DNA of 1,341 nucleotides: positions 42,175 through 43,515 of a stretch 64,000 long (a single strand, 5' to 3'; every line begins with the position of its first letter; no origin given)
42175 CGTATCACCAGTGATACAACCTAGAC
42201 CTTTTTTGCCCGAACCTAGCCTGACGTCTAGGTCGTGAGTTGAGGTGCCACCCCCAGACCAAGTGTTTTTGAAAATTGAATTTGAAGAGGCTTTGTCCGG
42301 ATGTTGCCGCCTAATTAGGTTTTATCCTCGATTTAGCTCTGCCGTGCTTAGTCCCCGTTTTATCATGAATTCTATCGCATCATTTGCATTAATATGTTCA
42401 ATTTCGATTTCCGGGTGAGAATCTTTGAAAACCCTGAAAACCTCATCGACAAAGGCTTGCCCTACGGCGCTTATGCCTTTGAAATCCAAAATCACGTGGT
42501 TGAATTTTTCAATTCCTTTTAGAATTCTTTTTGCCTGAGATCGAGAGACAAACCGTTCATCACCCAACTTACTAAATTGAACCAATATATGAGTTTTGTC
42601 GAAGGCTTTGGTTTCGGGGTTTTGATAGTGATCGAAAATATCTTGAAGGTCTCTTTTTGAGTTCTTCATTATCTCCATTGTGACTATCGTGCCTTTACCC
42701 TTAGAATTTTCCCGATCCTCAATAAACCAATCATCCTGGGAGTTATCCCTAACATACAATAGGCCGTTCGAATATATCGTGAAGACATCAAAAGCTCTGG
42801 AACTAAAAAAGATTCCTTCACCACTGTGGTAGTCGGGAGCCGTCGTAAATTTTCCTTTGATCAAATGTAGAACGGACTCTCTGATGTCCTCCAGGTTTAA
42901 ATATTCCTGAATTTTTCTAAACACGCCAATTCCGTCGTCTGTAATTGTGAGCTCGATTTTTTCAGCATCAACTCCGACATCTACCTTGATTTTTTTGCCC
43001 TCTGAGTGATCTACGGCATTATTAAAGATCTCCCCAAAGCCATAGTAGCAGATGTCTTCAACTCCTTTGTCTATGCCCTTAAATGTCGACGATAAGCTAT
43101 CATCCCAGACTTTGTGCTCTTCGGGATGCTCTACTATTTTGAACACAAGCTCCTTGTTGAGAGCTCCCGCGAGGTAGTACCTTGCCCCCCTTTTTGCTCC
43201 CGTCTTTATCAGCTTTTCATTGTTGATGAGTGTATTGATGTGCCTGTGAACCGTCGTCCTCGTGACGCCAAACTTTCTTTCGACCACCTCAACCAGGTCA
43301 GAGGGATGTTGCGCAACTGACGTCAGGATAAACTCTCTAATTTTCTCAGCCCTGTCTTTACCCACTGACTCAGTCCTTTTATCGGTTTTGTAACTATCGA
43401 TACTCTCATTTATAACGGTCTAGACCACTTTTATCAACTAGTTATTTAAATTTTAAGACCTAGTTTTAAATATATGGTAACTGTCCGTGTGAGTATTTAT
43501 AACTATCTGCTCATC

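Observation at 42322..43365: Stand-alone HTH + GHKL ATPase + STAS-like DUF4325 fusion at the island edge: candidate undescribed single-gene module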

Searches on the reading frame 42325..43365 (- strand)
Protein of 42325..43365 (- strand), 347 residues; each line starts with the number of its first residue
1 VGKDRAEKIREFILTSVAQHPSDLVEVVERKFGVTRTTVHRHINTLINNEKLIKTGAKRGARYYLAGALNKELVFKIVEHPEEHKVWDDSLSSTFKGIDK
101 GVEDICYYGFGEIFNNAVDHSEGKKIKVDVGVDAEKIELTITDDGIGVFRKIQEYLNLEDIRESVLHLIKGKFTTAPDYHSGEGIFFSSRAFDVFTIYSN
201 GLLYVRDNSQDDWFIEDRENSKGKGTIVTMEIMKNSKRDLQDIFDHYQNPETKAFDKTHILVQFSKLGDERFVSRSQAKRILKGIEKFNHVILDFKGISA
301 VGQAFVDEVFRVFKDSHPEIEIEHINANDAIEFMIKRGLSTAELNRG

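Call 3: search_protein_families(library=pfam, proteins=[window:42325-43365:-], max_evalue=1)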
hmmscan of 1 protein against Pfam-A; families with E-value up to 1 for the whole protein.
window:42325-43365:- (347 aa): 10 families
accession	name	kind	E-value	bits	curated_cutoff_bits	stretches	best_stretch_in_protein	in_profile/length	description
PF14213.11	DUF4325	-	8.9e-15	54.6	23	1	277-331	1-63/64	STAS-like domain of unknown function (DUF4325)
PF02518.31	HATPase_c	-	3.8e-07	31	26.4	1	110-230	10-105/111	Histidine kinase-, DNA gyrase B-, and HSP90-like ATPase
PF13581.12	HATPase_c_2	-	3.8e-05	24.1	27.4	1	108-196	34-113/127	Histidine kinase-like ATPase domain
PF09339.16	HTH_IclR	-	0.0019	18.4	22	1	13-48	8-44/52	IclR helix-turn-helix domain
PF12802.13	MarR_2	-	0.007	16.9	27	1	13-48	10-46/61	MarR family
PF08279.18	HTH_11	-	0.0099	16.2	25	1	31-50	24-43/55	HTH domain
PF25213.1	HVO_A0261_N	-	0.023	15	35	1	11-50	14-52/86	HVO_A0261 N-terminal domain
PF13613.12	HTH_Tnp_4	-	0.03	14.3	27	1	31-48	28-45/53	Helix-turn-helix of DDE superfamily endonuclease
PF22168.2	DIP2311-like_C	-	0.095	13.4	27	1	22-65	23-62/63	Transcriptional regulator DIP2311-like, C-terminal domain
PF03822.20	NAF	-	0.14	12.8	25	1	239-288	17-44/54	NAF domain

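Call 4: search_protein_families(library=ncbifam, proteins=[window:42325-43365:-], max_evalue=1)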
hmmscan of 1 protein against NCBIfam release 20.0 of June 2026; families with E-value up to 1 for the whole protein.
window:42325-43365:- (347 aa): 19 families
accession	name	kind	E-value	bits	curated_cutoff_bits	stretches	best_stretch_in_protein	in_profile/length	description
NF033792.0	ActS_PrrB_HisK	equivalog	1.1e-05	24.6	350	1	107-152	313-357/423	ActS/PrrB/RegB family redox-sensitive histidine kinase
NF008649.0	PRK11644.1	equivalog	4e-05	22.6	408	1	112-174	419-481/499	signal transduction histidine-protein kinase/phosphatase UhpB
NF040691.1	MtrAB_MtrB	equivalog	0.00024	20.3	450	1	115-148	397-430/507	MtrAB system histidine kinase MtrB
NF007896.0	PRK10600.1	equivalog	0.0026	16.4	578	1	112-150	505-543/598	nitrate/nitrite two-component system sensor histidine kinase NarX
NF052531.1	Strep_LiaS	equivalog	0.0027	17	450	1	94-163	229-300/328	envelope stress sensor histidine kinase LiaS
NF008184.0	PRK10935.1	equivalog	0.0061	15.2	553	1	115-150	481-517/565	nitrate/nitrite two-component system sensor histidine kinase NarQ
NF047786.1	his_kin_MadS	equivalog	0.0064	15.6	500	1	111-160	343-392/434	MadS family sensor histidine kinase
NF046044.1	PnpS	equivalog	0.0089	15.1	400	1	114-151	294-332/390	two-component system histidine kinase PnpS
NF045988.1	HisKinRegBRhodob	equivalog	0.011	14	570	1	108-151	326-368/462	sensor histidine kinase RegB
NF033092.0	HK_WalK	equivalog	0.018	13.7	725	1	112-151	495-535/594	cell wall metabolism sensor histidine kinase WalK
TIGR02966.1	phoR_proteo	equivalog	0.02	13.9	334.2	1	110-148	234-273/333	phosphate regulon sensor histidine kinase PhoR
NF052443.1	SensHisKinMctS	equivalog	0.02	13.3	700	1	112-168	366-427/457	two-component system sensor histidine kinase MctS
NF003555.1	PRK05218.1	equivalog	0.026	13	371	1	119-156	52-90/614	molecular chaperone HtpG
TIGR01884.1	cas_HTH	subfamily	0.03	13.7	60.2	1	25-65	159-198/202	CRISPR-associated CARF protein Csa3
NF041547.1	GntR_LSA1692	equivalog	0.04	13.5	275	1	7-58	12-61/233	GntR family transcriptional regulator, LSA1692 subfamily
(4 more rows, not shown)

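Call 5: search_protein_families(library=padloc, proteins=[window:42325-43365:-], max_evalue=1)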
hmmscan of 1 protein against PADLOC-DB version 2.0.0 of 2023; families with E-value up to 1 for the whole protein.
window:42325-43365:- (347 aa): 3 families
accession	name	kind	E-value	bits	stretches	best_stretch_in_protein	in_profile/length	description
PDLC01857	CARF3--CARF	-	0.0014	16.3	1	25-64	146-184/201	-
PDLC01438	Csa3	-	0.006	14.7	1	9-79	149-211/305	"CAS-I,CAS-II,CAS-III,CAS-IV,CAS-V,CAS-VI; associated_signaling"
PDLC03963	SoFic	-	0.012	13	1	13-67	298-352/361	-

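Call 7: find_homologous_proteins(query=window:42325-43365:-)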
Query window:42325-43365:- (347 aa): 6003 proteins with E <= 0.001 among 8000 candidates; the best 120 are listed.
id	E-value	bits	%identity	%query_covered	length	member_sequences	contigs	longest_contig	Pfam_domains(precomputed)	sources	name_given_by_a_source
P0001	3.9e-225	764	99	100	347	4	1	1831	PF14213.12,PF02518.32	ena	-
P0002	2.0e-185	634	82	99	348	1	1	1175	PF14213.12,PF13581.13,PF02518.32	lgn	-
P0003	2.4e-141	489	64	98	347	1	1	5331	PF14213.12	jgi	-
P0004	1.2e-138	480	62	99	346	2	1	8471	PF14213.12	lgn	-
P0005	1.2e-137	477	62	98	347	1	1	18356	PF14213.12,PF13581.13,PF02518.32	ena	-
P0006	5.7e-117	409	56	97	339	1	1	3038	PF14213.12,PF13581.13,PF02518.32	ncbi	-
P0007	2.2e-116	407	55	98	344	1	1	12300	PF14213.12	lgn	-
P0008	9.6e-116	405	51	99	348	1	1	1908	PF14213.12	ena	-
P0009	3.1e-115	403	54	98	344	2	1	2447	PF14213.12,PF08220.19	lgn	-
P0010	3.6e-115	403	56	97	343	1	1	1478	PF14213.12,PF02518.32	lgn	-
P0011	3.6e-115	403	53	98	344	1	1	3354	PF14213.12,PF02518.32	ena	-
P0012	6.3e-115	402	53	98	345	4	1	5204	PF14213.12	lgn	-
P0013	7.7e-115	402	51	99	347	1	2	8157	PF14213.12,PF13581.13,PF02518.32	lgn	-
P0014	1.5e-114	401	54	98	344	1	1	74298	PF14213.12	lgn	-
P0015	1.5e-114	401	53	98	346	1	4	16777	PF14213.12,PF13581.13,PF02518.32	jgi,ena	jgi:anti-sigma regulatory factor (Ser/Thr protein kinase)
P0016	3.4e-114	399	55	97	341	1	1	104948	PF14213.12,PF02518.32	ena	-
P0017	4.5e-114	399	53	98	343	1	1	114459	PF14213.12,PF02518.32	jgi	jgi:anti-sigma regulatory factor (Ser/Thr protein kinase)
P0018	4.8e-114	399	55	97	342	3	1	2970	PF14213.12,PF13581.13,PF02518.32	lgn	-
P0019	7.6e-114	398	52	99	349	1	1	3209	PF14213.12,PF02518.32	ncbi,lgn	-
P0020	7.7e-114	398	54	97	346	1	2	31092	PF14213.12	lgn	-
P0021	1.0e-113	398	56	97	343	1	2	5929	PF14213.12,PF13581.13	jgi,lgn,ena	-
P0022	1.1e-113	398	54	97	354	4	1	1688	PF14213.12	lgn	-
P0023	1.1e-113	398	52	99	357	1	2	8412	PF14213.12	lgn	-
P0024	1.8e-113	397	54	97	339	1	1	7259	PF14213.12,PF13581.13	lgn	-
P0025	3.1e-113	396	53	98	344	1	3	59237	PF14213.12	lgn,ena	-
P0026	3.4e-113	396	53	97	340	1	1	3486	PF14213.12,PF02518.32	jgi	jgi:anti-sigma regulatory factor (Ser/Thr protein kinase)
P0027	5.5e-113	396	52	98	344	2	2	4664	PF14213.12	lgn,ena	-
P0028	8.6e-113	395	54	97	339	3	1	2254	PF14213.12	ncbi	-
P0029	9.2e-113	395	55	97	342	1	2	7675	PF14213.12,PF13581.13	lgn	-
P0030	1.6e-112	394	55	98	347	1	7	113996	PF14213.12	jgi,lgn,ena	-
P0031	2.1e-112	394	53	98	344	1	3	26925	PF14213.12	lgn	-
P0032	2.7e-112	393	55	96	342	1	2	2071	PF14213.12,PF13581.13,PF02518.32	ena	-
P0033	3.0e-112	393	51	99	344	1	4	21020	PF14213.12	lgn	-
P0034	3.1e-112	393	53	97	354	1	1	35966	PF14213.12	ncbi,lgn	-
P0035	6.1e-112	392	52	99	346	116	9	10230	PF14213.12,PF02518.32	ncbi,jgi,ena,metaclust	metaclust:\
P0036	7.3e-112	392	52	98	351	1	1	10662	PF14213.12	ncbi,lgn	-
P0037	8.7e-112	392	54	97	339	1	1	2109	PF14213.12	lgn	-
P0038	1.2e-111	391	51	99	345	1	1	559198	PF14213.12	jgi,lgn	jgi:anti-sigma regulatory factor (Ser/Thr protein kinase)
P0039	1.8e-111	391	52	98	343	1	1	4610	PF14213.12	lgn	-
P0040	2.8e-111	390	52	99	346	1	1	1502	PF14213.12,PF13581.13,PF02518.32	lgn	-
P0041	2.9e-111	390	53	98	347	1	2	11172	PF14213.12,PF02518.32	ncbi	-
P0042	4.6e-111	389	56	97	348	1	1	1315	PF14213.12,PF02518.32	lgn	-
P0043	5.6e-111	389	54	96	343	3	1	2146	PF14213.12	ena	-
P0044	1.8e-110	387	51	99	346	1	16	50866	PF14213.12,PF02518.32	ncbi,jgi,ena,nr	ncbi:MAG: DUF4325 domain-containing protein [Nitrospina sp.]|jgi:anti-sigma regulatory factor (Ser/T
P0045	2.0e-110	387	54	97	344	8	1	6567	PF14213.12,PF02518.32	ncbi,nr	ncbi:MAG: DUF4325 domain-containing protein [Planctomycetota bacterium]|nr:DUF4325 domain-containing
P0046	2.4e-110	387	52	98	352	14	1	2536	PF14213.12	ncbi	-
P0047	2.6e-110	387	51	100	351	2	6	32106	PF14213.12,PF02518.32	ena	-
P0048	2.9e-110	387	52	99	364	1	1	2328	PF14213.12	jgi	jgi:anti-sigma regulatory factor (Ser/Thr protein kinase)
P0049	2.9e-110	387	52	98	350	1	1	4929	PF14213.12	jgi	-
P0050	3.9e-110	386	52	98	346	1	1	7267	PF14213.12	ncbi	-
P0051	5.2e-110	386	51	98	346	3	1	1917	PF14213.12,PF13581.13,PF02518.32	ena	-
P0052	9.3e-110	385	51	98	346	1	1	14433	PF14213.12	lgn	-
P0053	1.0e-109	385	53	98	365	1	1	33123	PF14213.12,PF13581.13,PF02518.32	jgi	jgi:DNA-binding Lrp family transcriptional regulator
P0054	1.7e-109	384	51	98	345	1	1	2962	PF14213.12,PF02518.32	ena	-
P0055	2.1e-109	384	52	98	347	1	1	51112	PF14213.12,PF02518.32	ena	-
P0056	2.8e-109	383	51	98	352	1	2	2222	PF14213.12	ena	-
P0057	4.0e-109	383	52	98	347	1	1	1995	PF14213.12,PF02518.32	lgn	-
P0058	4.2e-109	383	52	98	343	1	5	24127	PF14213.12,PF13581.13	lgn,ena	-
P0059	6.1e-109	382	52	97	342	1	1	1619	PF14213.12,PF02518.32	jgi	jgi:anti-sigma regulatory factor (Ser/Thr protein kinase)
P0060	6.3e-109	382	51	98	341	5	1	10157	PF14213.12,PF13581.13,PF02518.32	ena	-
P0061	7.2e-109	382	53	99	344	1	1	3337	PF14213.12,PF02518.32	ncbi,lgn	-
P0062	7.9e-109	382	51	98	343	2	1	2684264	PF14213.12,PF02518.32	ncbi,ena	-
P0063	8.6e-109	382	52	98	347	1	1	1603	PF14213.12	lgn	-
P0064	9.7e-109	382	52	98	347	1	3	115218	PF14213.12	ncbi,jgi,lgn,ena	-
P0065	1.0e-108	381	52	98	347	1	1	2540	PF14213.12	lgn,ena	-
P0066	1.3e-108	381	53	98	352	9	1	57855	PF14213.12,PF02518.32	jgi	jgi:anti-sigma regulatory factor (Ser/Thr protein kinase)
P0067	1.3e-108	381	50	98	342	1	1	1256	PF14213.12,PF02518.32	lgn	-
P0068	1.4e-108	381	52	98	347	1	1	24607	PF14213.12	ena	-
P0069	1.5e-108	381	51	98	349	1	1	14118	PF14213.12,PF02518.32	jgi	-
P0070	1.5e-108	381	53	99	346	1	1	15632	PF14213.12,PF02518.32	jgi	jgi:anti-sigma regulatory factor (Ser/Thr protein kinase)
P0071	1.7e-108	381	51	98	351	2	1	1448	PF14213.12,PF13581.13,PF02518.32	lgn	-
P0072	1.7e-108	381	52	98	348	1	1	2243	PF14213.12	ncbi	-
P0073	1.8e-108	381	52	98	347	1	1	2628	PF14213.12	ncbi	-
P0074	1.8e-108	381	53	97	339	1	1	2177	PF14213.12,PF13581.13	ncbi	-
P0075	2.2e-108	380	51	98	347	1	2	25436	PF14213.12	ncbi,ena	-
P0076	2.8e-108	380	51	98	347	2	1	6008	PF14213.12,PF13581.13,PF02518.32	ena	-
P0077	4.0e-108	380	53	98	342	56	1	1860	PF14213.12,PF02518.32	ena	-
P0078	5.3e-108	379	51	98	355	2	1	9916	PF14213.12,PF02518.32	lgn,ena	-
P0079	5.4e-108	379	51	98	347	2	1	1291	PF14213.12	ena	-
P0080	5.8e-108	379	51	98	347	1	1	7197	PF14213.12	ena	-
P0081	6.5e-108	379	52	97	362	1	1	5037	PF14213.12,PF02518.32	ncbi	-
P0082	7.0e-108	379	51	98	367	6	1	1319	PF14213.12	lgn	-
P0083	7.0e-108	379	51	98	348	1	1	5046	PF14213.12,PF02518.32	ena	-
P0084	7.9e-108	379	51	98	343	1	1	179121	PF14213.12,PF13581.13,PF02518.32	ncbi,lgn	-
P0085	9.6e-108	378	51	98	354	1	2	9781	PF14213.12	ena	-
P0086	1.3e-107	378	51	98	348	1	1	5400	PF14213.12,PF13581.13,PF02518.32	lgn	-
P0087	1.7e-107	377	51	98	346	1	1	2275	PF14213.12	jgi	jgi:hypothetical protein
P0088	1.9e-107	377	51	98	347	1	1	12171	PF14213.12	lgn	-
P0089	2.3e-107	377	52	98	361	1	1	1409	PF14213.12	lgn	-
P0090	2.4e-107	377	50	99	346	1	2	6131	PF14213.12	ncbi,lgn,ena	-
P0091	2.6e-107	377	51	96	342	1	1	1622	PF14213.12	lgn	-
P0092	3.1e-107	377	50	99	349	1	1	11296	PF14213.12,PF02518.32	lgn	-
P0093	3.2e-107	377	52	98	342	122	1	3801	PF14213.12,PF02518.32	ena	-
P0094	3.3e-107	377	50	99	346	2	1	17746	PF14213.12,PF13581.13,PF02518.32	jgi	jgi:anti-sigma regulatory factor (Ser/Thr protein kinase)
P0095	4.0e-107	376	52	98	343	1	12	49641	PF14213.12,PF02518.32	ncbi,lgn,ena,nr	ncbi:MAG: DUF4325 domain-containing protein [Nitrospinae bacterium]|nr:DUF4325 domain-containing pro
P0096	4.0e-107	376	51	98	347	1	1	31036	PF14213.12,PF13581.13,PF02518.32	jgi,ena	-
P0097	4.1e-107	376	53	96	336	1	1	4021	PF14213.12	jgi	-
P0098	4.2e-107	376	51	98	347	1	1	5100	PF14213.12,PF13581.13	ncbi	-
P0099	4.2e-107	376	53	98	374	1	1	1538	PF14213.12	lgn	-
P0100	4.3e-107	376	51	98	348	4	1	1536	PF14213.12,PF13581.13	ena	-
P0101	4.7e-107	376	51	98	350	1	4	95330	PF14213.12,PF02518.32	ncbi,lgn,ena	-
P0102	5.0e-107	376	50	98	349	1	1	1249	PF14213.12,PF02518.32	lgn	-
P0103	5.3e-107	376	50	99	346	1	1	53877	PF14213.12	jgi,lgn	jgi:hypothetical protein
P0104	5.8e-107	376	49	99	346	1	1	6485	PF14213.12,PF13581.13,PF02518.32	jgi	jgi:anti-sigma regulatory factor (Ser/Thr protein kinase)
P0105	6.2e-107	376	51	98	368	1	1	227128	PF14213.12,PF02518.32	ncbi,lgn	-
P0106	6.5e-107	376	51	99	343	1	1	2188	PF14213.12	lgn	-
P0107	6.5e-107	376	50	97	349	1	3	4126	PF14213.12,PF02518.32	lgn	-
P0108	6.5e-107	376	51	98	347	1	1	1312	PF14213.12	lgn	-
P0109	6.8e-107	375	51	98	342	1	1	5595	PF14213.12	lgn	-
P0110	7.3e-107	375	51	98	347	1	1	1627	PF14213.12,PF02518.32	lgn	-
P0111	7.3e-107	375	50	99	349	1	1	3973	PF14213.12,PF02518.32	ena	-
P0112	8.4e-107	375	52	98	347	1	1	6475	PF14213.12,PF02518.32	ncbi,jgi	ncbi:MAG: DUF4325 domain-containing protein [Phycisphaerae bacterium]|jgi:hypothetical protein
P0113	8.9e-107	375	53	97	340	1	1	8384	PF14213.12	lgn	-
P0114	1.0e-106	375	50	98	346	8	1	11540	PF14213.12,PF13581.13,PF02518.32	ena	-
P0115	1.0e-106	375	48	99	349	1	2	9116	PF14213.12,PF12802.14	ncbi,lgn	ncbi:MAG: STAS-like domain-containing protein [Nitrospinales bacterium]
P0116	1.1e-106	375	51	99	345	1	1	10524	PF14213.12,PF13581.13,PF02518.32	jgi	jgi:anti-sigma regulatory factor (Ser/Thr protein kinase)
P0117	1.4e-106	374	50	98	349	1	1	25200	PF14213.12,PF02518.32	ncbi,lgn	-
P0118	1.6e-106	374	50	98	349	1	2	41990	PF14213.12,PF13581.13,PF02518.32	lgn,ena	-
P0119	1.7e-106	374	52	96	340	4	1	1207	PF14213.12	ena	-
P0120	1.8e-106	374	51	98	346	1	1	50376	PF14213.12,PF13581.13,PF02518.32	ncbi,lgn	-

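Call 10: find_encoding_contigs(protein=P0062, flank=10000, max_places=3)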
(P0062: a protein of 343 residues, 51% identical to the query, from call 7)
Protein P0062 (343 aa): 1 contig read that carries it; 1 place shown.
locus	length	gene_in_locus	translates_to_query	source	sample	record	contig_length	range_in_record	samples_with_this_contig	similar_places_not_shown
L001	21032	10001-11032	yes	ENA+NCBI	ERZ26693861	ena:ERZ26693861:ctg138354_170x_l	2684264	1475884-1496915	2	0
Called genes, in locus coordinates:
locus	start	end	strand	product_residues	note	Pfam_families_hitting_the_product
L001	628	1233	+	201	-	-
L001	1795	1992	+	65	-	-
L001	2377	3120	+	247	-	-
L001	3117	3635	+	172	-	-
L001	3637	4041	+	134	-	-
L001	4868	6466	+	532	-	PF05496:RuvB_N (weak), PF13177:DNA_pol3_delta2, PF13604:AAA_30 (weak), PF00004:AAA, PF13401:AAA_22 (weak), PF22608:DNAX_ATPase_lid, PF12169:DNA_pol3_gamma3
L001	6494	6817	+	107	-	PF02575:YbaB_DNA_bd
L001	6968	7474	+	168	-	PF02132:RecR_ZnF (weak), PF13662:Toprim_4, PF01751:Toprim, PF21175:RecR_C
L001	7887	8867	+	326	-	PF00490:ALAD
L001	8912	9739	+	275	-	PF01790:LGT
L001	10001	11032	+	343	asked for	PF02518:HATPase_c (faint), PF14213:DUF4325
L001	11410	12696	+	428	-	PF01136:Peptidase_U32, PF16325:Peptidase_U32_C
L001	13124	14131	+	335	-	PF04055:Radical_SAM, PF11946:DUF3463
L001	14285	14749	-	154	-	-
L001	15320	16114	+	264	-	PF13414:TPR_11, PF07719:TPR_2 (weak), PF13176:TPR_7 (weak), PF13432:TPR_16 (weak), PF00515:TPR_1 (weak), PF13414:TPR_11 (weak), PF13432:TPR_16, PF14559:TPR_19 (weak), +13 more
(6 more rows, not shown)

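Call 11: find_encoding_contigs(protein=P0038, flank=10000, max_places=3)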
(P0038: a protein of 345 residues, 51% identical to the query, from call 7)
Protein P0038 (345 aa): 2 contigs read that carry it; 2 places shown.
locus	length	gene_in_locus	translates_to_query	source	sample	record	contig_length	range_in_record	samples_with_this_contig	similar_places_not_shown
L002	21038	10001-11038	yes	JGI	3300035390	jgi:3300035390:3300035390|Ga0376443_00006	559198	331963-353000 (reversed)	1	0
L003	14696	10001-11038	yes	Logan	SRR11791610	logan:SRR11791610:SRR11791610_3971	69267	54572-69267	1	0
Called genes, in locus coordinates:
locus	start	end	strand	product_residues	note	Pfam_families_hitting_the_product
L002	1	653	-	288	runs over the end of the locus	PF07963:N_methyl (weak), PF07596:SBP_bac_10 (faint)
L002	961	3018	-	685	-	PF17128:DUF5107, PF07719:TPR_2 (faint), PF00515:TPR_1 (faint), PF13181:TPR_8 (faint), PF13414:TPR_11 (faint), PF14559:TPR_19 (faint)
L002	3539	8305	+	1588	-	PF05448:AXE1 (faint), PF13385:Laminin_G_3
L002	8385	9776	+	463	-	PF04734:Ceramidase_alk, PF09843:DUF2070 (weak)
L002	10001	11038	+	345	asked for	PF14213:DUF4325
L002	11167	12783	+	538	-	PF00890:FAD_binding_2, PF01266:DAO (weak), PF07992:Pyr_redox_2 (faint), PF02910:Succ_DH_flav_C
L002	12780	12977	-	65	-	-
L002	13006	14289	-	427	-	PF13238:AAA_18 (weak), PF00383:dCMP_cyt_deam_1, PF14437:MafB19-deam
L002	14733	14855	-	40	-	-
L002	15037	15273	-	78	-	-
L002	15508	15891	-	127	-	PF01243:PNPOx_N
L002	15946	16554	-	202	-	PF02525:Flavodoxin_2 (weak), PF03358:FMN_red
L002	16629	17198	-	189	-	PF01135:PCMT (weak), PF01209:Ubie_methyltran, PF13847:Methyltransf_31, PF08241:Methyltransf_11, PF08242:Methyltransf_12, PF13649:Methyltransf_25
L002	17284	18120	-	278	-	PF23023:Anti-Pycsar_Apyc1 (weak), PF00753:Lactamase_B, PF12706:Lactamase_B_2 (weak)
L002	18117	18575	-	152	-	PF03061:4HBT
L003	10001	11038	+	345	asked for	PF14213:DUF4325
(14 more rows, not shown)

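Call 12: find_encoding_contigs(protein=P0105, flank=10000, max_places=3)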
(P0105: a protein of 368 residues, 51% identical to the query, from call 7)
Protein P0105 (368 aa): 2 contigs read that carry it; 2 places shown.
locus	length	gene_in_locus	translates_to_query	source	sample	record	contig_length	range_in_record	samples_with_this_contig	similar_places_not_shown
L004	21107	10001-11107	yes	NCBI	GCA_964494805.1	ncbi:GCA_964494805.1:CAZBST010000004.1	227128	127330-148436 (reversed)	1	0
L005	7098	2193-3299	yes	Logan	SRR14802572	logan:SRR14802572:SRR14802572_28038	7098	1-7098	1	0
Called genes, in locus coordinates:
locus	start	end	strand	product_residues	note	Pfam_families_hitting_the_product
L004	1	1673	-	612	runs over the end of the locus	-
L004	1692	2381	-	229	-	-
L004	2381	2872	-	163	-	-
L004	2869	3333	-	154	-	-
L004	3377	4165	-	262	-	-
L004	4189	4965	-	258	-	-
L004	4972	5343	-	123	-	-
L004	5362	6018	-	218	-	-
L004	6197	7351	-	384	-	PF17236:SU10_MCP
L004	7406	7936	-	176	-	PF06810:Phage_scaffold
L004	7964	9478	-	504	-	PF05133:SPP1_portal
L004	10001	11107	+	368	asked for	PF02518:HATPase_c (weak), PF14213:DUF4325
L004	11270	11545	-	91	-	PF00708:Acylphosphatase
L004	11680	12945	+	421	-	PF01590:GAF, PF13185:GAF_2, PF13492:GAF_3, PF07228:SpoIIE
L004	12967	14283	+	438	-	PF02224:Cytidylate_kin, PF13189:Cytidylate_kin2, PF13238:AAA_18, PF01553:Acyltransferase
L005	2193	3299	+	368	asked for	PF02518:HATPase_c (weak), PF14213:DUF4325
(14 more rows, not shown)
